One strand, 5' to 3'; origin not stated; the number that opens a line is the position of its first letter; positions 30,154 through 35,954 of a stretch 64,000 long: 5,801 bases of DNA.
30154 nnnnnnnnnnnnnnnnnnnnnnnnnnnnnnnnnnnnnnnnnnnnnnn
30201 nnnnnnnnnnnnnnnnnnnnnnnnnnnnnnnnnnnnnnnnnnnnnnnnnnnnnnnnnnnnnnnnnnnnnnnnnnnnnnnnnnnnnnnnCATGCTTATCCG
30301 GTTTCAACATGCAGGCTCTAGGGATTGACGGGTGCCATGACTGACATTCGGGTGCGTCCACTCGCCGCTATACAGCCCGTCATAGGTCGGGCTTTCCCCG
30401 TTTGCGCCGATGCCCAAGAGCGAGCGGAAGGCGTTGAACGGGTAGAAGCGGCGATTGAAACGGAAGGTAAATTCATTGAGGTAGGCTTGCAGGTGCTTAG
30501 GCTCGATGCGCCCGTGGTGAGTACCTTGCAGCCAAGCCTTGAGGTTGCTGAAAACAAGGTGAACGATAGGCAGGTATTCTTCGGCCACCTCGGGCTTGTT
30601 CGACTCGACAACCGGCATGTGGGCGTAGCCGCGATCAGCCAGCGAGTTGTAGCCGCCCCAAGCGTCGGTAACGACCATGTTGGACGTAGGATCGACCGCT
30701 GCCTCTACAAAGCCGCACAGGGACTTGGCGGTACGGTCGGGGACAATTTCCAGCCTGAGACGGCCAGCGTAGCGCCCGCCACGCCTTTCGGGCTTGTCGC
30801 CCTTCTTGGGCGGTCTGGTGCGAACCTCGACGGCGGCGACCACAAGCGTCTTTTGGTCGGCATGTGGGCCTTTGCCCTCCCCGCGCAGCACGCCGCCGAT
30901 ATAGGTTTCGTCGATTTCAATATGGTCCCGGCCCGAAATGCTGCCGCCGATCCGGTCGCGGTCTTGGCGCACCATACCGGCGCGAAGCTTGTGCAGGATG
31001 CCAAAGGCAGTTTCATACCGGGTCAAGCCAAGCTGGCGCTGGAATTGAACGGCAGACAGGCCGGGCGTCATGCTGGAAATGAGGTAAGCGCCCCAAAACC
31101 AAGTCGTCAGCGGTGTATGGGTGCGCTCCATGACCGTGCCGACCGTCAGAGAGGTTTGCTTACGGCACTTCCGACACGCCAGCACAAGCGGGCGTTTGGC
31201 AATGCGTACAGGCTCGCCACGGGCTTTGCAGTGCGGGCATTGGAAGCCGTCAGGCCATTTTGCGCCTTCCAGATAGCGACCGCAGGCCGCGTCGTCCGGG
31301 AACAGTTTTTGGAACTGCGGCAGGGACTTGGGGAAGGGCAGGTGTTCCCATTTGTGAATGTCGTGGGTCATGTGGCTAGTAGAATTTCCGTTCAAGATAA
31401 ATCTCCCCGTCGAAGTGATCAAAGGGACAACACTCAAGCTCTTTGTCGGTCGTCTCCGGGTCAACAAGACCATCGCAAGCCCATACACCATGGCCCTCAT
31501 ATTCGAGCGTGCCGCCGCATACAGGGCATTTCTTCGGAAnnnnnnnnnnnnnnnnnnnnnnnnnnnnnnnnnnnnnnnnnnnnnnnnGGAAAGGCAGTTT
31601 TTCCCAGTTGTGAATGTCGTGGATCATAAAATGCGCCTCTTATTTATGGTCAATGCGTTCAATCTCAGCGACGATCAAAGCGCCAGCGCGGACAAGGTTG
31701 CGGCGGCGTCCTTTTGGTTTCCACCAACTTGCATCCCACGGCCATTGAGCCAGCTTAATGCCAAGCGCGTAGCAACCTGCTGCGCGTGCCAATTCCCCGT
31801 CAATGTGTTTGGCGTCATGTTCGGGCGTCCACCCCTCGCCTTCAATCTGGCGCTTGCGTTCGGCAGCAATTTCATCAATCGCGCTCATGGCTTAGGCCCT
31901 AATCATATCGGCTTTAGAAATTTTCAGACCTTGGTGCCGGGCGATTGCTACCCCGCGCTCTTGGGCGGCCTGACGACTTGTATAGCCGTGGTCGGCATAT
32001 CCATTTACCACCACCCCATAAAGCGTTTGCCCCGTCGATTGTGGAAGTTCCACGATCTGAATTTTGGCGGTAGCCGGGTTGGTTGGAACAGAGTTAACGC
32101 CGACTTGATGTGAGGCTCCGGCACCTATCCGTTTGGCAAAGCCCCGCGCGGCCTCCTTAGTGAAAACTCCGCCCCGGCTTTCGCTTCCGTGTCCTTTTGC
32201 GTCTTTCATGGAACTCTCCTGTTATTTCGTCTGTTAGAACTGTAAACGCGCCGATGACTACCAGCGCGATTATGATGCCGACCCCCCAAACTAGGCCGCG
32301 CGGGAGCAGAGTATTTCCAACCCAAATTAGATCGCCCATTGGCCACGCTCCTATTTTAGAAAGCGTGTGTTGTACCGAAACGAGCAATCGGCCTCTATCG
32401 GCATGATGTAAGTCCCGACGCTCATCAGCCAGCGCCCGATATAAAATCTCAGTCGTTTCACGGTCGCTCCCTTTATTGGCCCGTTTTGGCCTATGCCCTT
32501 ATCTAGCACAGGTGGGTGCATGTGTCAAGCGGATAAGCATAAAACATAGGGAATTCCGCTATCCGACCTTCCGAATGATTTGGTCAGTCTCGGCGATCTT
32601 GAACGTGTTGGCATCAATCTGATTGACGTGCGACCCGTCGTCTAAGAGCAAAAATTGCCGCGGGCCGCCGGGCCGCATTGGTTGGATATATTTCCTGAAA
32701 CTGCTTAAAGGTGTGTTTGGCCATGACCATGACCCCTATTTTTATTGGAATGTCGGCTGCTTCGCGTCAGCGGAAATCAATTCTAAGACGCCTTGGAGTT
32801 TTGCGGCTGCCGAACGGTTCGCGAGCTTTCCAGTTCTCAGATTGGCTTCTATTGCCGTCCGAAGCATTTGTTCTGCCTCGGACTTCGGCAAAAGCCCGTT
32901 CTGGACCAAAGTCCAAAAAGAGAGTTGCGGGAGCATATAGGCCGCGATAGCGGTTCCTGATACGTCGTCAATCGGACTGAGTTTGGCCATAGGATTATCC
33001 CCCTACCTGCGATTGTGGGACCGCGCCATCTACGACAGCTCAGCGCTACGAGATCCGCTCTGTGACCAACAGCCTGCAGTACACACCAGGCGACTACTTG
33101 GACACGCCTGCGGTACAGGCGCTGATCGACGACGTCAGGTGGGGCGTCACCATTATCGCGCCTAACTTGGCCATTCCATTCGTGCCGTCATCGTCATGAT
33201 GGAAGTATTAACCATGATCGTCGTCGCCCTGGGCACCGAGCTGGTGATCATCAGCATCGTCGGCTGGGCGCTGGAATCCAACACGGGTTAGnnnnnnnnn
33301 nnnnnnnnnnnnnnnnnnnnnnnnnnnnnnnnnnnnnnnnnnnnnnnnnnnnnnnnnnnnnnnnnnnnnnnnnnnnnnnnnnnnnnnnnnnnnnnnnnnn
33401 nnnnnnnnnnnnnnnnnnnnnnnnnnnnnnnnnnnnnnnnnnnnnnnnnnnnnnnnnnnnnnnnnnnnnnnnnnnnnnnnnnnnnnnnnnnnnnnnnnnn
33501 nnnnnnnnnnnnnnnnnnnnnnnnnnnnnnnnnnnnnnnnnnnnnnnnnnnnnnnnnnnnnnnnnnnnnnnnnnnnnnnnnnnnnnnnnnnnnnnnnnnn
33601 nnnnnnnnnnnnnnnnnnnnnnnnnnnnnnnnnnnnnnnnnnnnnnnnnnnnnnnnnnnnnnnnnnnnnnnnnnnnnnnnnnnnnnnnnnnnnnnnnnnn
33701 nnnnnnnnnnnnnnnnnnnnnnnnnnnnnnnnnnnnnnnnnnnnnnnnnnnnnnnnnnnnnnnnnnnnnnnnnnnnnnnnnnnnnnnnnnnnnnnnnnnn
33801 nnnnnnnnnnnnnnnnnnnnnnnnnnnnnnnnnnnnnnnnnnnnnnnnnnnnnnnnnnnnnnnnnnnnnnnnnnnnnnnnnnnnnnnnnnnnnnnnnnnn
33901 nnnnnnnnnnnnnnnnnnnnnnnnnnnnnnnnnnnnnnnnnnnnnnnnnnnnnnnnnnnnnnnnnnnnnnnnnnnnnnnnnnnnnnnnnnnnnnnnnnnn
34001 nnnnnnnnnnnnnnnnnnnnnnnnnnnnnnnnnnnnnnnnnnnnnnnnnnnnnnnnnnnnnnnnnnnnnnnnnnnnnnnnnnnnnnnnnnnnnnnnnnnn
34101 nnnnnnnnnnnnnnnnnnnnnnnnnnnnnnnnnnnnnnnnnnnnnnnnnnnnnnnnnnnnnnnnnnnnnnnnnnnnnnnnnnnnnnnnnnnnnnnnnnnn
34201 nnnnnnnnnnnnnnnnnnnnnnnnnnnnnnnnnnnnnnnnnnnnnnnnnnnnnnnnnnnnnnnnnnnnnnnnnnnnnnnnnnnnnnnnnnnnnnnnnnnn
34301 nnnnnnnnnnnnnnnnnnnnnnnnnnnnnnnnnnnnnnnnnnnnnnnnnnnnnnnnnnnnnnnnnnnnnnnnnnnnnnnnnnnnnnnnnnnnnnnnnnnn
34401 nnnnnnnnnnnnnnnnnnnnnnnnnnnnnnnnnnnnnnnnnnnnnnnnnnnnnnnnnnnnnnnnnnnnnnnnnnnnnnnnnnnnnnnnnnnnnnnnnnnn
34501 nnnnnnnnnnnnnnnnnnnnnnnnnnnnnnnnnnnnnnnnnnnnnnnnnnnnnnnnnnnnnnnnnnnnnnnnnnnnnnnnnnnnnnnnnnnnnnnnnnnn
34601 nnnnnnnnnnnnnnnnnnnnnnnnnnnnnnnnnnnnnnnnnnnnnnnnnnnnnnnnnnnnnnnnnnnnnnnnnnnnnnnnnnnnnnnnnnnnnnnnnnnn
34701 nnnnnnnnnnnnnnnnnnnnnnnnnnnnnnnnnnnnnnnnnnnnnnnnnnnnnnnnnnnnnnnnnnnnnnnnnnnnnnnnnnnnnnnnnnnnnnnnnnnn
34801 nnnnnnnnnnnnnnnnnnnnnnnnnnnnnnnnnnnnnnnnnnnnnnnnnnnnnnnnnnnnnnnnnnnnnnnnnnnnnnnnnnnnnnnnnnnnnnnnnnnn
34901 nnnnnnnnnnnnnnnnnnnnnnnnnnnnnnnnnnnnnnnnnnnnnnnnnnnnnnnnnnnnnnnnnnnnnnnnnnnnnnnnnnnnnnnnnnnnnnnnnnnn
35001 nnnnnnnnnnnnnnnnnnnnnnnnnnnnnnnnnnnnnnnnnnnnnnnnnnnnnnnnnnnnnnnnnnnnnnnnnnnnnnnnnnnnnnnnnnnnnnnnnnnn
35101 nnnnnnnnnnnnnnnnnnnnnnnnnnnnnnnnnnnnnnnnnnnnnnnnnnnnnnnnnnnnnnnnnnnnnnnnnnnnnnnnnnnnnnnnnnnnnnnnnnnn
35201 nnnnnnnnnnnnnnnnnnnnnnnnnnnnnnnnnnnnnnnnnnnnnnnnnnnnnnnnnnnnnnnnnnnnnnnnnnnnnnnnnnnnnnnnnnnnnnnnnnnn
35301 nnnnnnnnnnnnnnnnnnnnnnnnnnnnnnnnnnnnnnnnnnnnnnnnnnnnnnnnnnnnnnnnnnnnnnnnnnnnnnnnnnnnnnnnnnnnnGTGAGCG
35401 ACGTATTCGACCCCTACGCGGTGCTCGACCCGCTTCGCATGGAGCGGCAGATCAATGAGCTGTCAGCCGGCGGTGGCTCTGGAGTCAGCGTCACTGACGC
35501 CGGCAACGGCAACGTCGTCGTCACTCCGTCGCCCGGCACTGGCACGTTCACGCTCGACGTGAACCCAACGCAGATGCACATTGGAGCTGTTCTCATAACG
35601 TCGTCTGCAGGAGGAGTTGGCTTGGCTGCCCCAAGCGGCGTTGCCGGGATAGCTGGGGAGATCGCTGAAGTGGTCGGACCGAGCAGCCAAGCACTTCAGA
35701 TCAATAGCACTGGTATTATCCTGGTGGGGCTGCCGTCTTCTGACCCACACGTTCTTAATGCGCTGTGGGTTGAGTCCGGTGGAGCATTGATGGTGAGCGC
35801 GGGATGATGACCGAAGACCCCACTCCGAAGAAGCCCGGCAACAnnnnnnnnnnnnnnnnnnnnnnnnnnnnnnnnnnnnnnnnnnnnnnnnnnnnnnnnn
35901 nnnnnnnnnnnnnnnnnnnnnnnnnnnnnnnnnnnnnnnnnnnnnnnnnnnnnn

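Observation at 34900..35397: Portal protein fused to a C-terminal 2H-phosphoesterase-like domain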

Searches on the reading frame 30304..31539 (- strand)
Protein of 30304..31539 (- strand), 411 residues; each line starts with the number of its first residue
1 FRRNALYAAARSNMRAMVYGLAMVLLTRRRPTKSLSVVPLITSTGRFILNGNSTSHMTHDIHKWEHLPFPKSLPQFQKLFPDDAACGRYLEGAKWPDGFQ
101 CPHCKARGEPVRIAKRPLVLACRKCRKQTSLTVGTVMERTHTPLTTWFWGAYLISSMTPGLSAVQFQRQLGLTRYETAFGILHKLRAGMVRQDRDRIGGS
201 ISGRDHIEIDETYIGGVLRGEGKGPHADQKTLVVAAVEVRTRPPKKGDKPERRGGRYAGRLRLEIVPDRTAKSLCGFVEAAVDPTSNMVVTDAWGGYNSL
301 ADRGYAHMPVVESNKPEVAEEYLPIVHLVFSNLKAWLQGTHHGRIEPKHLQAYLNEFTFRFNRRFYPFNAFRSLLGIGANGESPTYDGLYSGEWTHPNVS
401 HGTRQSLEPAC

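Call 39: search_protein_families(library=phrogs, proteins=[window:30304-31539:-], max_evalue=0.001)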
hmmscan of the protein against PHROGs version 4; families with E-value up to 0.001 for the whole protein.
window:30304-31539:- (411 aa): 2 families
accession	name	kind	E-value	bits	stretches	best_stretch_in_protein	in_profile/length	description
phrog_25593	-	unknown function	2.6e-37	129.7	1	71-368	12-308/344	-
phrog_9697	-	unknown function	5.8e-05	23.9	0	258-313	97-151/164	-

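Call 61: search_protein_families(library=pfam, proteins=[window:30304-31539:-], max_evalue=0.001)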
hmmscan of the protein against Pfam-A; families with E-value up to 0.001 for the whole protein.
window:30304-31539:- (411 aa): 2 families
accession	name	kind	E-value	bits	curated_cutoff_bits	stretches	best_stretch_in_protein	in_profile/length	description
PF12762.13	DDE_Tnp_IS1595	-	3.2e-32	112.1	27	1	205-362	4-153/153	ISXO2-like transposase domain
PF12760.12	Zn_ribbon_IS1595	-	3.4e-11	43.4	25.4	1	81-128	1-46/46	Transposase zinc-ribbon domain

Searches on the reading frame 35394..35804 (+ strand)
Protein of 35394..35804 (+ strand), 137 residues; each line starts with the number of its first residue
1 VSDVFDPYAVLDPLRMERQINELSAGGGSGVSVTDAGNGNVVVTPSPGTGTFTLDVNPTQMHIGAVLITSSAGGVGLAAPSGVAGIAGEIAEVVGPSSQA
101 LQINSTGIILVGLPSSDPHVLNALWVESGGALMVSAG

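Call 33: search_protein_families(library=pfam, proteins=[window:35394-35804:+], max_evalue=0.01)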
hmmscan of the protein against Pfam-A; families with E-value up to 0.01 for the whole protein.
window:35394-35804:+ (137 aa): 0 families

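Call 34: search_protein_families(library=phrogs, proteins=[window:35394-35804:+], max_evalue=0.001)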
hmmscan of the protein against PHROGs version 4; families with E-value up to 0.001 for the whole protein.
window:35394-35804:+ (137 aa): 0 families
